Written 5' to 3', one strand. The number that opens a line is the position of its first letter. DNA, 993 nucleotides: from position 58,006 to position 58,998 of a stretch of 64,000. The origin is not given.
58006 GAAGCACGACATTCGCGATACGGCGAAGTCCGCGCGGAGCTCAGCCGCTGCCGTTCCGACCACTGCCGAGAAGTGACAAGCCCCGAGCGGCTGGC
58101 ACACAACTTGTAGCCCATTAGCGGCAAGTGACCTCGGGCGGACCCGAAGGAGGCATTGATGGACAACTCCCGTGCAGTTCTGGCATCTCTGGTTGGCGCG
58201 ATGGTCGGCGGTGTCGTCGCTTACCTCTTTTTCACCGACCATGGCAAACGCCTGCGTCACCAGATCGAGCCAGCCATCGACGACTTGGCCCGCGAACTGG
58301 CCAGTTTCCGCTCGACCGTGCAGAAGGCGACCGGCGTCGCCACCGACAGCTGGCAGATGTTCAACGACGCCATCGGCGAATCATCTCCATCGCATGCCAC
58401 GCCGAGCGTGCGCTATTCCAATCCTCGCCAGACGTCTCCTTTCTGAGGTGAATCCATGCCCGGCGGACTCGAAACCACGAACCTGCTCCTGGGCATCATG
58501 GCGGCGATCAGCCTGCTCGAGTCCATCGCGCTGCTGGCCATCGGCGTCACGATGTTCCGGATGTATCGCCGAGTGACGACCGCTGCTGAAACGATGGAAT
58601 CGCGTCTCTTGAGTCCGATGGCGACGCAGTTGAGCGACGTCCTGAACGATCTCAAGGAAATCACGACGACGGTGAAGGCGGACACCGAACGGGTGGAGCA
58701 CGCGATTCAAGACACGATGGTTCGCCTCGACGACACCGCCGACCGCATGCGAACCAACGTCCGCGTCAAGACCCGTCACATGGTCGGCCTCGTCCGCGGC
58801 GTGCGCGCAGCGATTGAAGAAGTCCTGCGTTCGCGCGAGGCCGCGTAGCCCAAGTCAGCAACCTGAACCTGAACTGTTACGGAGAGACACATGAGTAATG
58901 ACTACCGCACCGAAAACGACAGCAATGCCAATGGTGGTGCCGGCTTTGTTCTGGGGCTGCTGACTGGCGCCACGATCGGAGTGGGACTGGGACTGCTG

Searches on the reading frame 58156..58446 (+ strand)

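Call 70: search_protein_families(library=ncbifam, proteins=[window:58156-58446:+], max_evalue=0.01)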
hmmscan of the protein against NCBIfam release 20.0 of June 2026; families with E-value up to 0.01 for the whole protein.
window:58156-58446:+ (96 aa): 1 family
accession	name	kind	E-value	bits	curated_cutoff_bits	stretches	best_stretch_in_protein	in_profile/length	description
NF043012.1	LacAcidTportLarD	equivalog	0.0086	15.6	390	1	7-40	82-115/237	D/L-lactic acid transporter LarD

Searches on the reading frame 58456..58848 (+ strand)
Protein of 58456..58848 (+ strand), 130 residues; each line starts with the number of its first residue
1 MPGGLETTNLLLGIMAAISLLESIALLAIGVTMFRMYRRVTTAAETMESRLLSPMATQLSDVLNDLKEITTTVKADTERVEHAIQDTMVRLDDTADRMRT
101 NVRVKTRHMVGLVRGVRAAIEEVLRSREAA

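Call 70: search_protein_families(library=ncbifam, proteins=[window:58456-58848:+], max_evalue=0.01)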
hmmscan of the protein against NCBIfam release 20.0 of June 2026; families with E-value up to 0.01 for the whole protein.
window:58456-58848:+ (130 aa): 1 family
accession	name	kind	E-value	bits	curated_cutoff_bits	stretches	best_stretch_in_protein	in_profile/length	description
TIGR01693.1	UTase_glnD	equivalog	0.0051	15.1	519.4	1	52-122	729-802/850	[protein-PII] uridylyltransferase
